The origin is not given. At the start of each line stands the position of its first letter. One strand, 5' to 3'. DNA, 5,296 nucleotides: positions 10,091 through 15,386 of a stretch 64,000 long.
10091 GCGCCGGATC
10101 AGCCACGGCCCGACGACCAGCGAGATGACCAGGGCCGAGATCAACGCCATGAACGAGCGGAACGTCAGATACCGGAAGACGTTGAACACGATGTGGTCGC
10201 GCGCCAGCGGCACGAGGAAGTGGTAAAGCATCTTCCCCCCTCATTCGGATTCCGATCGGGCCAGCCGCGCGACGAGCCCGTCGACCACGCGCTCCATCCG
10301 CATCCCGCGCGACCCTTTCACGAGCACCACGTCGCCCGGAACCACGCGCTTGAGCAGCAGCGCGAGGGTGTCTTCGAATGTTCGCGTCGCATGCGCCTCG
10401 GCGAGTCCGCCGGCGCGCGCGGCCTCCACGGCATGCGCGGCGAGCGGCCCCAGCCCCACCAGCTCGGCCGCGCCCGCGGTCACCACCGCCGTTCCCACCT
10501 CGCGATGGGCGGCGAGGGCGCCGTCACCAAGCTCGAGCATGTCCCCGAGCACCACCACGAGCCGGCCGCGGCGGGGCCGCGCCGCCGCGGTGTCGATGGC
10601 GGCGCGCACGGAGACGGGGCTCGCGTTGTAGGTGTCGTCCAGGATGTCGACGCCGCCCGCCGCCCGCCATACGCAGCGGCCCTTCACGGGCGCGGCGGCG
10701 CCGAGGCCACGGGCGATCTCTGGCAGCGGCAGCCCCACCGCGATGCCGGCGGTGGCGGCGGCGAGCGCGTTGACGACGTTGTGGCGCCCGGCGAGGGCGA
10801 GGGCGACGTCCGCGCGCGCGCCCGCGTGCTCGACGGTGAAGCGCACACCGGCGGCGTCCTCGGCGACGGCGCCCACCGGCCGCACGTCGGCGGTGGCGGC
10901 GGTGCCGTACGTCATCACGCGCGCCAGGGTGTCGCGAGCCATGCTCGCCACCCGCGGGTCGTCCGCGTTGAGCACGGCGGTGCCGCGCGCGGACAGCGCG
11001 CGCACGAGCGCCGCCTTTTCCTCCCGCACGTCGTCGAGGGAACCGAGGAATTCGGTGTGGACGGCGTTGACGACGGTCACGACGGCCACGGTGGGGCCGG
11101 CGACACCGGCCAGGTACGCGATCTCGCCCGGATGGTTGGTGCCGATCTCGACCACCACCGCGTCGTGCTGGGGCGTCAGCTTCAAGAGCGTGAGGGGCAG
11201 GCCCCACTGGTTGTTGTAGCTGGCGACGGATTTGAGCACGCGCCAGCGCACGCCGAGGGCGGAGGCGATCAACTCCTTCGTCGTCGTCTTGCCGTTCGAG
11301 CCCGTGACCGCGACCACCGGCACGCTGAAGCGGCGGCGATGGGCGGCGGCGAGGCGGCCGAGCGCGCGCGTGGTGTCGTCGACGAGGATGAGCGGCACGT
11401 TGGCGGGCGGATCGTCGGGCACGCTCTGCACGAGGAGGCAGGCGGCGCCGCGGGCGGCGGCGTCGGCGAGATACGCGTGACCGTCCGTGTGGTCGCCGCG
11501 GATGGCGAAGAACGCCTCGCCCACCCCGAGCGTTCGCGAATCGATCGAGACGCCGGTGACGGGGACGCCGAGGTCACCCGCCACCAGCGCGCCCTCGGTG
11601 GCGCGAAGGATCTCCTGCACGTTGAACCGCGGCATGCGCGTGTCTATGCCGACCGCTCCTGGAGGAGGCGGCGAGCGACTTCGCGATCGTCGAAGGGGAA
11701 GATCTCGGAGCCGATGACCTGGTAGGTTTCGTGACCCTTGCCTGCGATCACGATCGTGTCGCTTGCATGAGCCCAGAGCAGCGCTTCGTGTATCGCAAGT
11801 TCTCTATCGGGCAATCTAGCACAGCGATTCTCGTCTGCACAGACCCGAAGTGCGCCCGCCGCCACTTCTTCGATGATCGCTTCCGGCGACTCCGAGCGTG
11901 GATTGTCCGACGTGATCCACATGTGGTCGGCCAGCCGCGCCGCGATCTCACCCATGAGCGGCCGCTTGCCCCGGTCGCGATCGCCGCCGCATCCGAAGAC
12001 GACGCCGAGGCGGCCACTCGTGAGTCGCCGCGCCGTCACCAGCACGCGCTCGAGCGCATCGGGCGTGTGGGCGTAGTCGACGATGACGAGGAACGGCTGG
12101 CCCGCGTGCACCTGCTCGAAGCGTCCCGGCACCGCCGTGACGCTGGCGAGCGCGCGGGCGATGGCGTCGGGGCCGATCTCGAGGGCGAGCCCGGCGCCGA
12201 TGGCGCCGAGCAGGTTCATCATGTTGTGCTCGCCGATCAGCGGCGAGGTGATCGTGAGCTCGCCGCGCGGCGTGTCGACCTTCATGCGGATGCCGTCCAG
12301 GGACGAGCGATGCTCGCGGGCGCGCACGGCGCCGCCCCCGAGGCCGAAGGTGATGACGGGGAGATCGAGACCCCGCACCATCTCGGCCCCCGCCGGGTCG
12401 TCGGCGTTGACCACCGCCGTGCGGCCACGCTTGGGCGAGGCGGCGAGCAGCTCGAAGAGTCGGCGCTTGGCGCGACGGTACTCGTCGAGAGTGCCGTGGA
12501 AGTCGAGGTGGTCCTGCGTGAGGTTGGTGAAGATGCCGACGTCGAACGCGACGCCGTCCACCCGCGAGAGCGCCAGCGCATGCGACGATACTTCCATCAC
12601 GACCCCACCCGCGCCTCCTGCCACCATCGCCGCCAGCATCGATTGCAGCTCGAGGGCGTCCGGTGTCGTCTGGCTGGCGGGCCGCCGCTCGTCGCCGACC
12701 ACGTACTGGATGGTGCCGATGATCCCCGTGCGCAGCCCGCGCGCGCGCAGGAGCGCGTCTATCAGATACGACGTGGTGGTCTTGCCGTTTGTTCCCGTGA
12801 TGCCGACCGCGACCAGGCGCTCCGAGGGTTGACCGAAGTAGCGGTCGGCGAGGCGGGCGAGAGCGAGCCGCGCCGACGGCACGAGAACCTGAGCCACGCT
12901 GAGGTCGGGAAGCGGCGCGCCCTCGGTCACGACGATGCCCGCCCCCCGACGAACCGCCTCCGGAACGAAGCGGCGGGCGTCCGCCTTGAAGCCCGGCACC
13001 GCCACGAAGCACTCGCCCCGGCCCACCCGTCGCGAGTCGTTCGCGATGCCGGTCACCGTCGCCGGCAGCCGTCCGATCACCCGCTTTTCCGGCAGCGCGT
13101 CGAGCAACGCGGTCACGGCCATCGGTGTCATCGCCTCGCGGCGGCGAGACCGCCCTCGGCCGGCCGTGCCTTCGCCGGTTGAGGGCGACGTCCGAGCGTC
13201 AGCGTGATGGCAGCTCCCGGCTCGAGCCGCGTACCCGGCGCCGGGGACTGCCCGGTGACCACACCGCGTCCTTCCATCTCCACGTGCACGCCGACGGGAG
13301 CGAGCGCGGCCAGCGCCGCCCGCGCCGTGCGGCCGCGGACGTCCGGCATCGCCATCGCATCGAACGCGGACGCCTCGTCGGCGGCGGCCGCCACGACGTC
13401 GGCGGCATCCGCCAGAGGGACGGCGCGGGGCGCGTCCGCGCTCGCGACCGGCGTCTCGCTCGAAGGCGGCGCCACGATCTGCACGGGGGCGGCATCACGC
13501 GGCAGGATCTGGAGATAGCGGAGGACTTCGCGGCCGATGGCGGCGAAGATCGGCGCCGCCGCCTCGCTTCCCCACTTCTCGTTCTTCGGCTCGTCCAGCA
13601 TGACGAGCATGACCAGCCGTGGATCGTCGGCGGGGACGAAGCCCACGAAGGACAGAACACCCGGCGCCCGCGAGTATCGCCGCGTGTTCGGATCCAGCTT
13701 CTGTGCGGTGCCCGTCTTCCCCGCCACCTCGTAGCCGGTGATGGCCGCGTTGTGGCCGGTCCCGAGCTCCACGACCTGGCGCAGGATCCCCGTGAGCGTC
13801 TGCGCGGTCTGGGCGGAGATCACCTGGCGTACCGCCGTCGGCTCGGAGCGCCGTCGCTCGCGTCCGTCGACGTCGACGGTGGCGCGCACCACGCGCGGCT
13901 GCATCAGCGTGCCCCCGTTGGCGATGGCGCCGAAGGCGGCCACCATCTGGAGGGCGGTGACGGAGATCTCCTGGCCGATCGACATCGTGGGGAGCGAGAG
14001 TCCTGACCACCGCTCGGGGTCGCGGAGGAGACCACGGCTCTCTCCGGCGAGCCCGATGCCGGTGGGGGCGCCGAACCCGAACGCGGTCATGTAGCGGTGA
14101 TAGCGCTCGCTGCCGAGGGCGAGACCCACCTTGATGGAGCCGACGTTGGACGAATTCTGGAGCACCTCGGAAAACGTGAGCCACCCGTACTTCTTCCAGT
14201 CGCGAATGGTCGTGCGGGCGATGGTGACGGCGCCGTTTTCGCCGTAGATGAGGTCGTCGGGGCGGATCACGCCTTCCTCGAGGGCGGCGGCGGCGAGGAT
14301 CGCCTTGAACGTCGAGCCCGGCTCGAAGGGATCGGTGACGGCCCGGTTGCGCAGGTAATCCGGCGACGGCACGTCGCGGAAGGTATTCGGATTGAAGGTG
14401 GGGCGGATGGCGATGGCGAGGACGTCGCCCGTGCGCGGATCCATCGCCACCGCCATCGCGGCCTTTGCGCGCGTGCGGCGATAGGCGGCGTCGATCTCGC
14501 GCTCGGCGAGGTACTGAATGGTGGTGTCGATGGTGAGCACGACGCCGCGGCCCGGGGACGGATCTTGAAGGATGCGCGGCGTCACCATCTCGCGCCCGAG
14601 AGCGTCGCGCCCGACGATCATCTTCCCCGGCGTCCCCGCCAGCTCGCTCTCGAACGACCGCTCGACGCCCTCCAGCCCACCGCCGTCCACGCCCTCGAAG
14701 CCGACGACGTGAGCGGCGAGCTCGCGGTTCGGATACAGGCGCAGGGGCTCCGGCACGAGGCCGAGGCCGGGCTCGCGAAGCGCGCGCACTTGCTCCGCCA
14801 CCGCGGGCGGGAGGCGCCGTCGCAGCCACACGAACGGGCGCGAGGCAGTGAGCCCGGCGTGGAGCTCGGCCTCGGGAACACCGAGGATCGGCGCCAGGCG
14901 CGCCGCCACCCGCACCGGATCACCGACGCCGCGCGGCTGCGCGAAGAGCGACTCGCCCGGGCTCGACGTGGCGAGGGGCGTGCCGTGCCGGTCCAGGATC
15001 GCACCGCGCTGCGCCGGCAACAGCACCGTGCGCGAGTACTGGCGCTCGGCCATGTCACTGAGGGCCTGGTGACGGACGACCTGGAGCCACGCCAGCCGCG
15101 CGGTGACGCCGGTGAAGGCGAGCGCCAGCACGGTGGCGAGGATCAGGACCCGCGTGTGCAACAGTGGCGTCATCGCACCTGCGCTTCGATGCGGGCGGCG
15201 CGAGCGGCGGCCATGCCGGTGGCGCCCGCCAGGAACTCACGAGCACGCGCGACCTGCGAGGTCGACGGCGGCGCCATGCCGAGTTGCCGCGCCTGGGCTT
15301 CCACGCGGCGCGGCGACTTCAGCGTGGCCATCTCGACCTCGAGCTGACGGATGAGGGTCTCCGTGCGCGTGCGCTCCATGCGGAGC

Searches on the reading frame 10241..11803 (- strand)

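Call 50: search_protein_families(library=pfam, proteins=[window:10241-11803:-], max_evalue=0.00001)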
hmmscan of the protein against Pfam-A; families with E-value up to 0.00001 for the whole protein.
window:10241-11803:- (520 aa): 3 families
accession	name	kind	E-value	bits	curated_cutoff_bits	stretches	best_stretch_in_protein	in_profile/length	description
PF08245.18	Mur_ligase_M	-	9.6e-42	143.6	24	1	166-352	1-199/200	Mur ligase middle domain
PF02875.26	Mur_ligase_C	-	1.1e-18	68.7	28.4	1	375-499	1-127/127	Mur ligase, glutamate ligase domain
PF01225.30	Mur_ligase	-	4.1e-10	40.3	21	1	82-155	2-94/95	Mur ligase family, catalytic domain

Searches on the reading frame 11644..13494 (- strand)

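Call 50: search_protein_families(library=pfam, proteins=[window:11644-13494:-], max_evalue=0.00001)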
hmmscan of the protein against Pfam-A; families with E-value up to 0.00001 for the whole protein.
window:11644-13494:- (616 aa): 2 families
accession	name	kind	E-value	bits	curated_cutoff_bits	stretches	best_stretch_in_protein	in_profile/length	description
PF08245.18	Mur_ligase_M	-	1e-53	182.7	24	1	232-434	1-199/200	Mur ligase middle domain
PF02875.26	Mur_ligase_C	-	6.1e-33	114.8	28.4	1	457-587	1-127/127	Mur ligase, glutamate ligase domain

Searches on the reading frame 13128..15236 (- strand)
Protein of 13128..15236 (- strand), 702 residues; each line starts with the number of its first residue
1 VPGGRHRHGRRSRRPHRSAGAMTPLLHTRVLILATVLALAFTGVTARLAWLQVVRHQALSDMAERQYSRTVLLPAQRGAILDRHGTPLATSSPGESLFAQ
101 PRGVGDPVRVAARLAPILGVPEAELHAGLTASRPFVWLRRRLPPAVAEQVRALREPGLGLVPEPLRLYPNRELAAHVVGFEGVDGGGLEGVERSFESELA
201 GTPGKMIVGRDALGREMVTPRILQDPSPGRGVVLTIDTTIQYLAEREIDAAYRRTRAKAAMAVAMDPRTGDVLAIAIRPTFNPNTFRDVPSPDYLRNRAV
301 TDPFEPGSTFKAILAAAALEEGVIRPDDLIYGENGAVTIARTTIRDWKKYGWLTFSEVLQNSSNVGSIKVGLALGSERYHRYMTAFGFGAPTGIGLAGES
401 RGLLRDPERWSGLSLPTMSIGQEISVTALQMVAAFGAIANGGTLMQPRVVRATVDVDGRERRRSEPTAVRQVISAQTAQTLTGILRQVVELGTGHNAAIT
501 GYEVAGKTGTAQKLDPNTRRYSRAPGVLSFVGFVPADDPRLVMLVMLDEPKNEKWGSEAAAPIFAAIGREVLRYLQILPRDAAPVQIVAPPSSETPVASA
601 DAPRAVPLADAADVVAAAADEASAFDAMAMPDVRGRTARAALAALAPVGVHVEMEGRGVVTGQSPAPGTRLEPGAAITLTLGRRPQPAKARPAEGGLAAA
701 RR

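Call 50: search_protein_families(library=pfam, proteins=[window:13128-15236:-], max_evalue=0.00001)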
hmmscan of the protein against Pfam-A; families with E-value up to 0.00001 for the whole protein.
window:13128-15236:- (702 aa): 3 families
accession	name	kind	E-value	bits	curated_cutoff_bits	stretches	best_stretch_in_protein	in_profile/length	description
PF00905.27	Transpeptidase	-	1.2e-84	284.5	22.1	1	261-567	2-297/299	Penicillin binding protein transpeptidase domain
PF03717.20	PBP_dimer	-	1e-15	59.1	24.4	1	74-216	3-175/180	Penicillin-binding Protein dimerisation domain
PF03793.24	PASTA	-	7.9e-12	45.4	23.2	1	629-682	2-63/64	PASTA domain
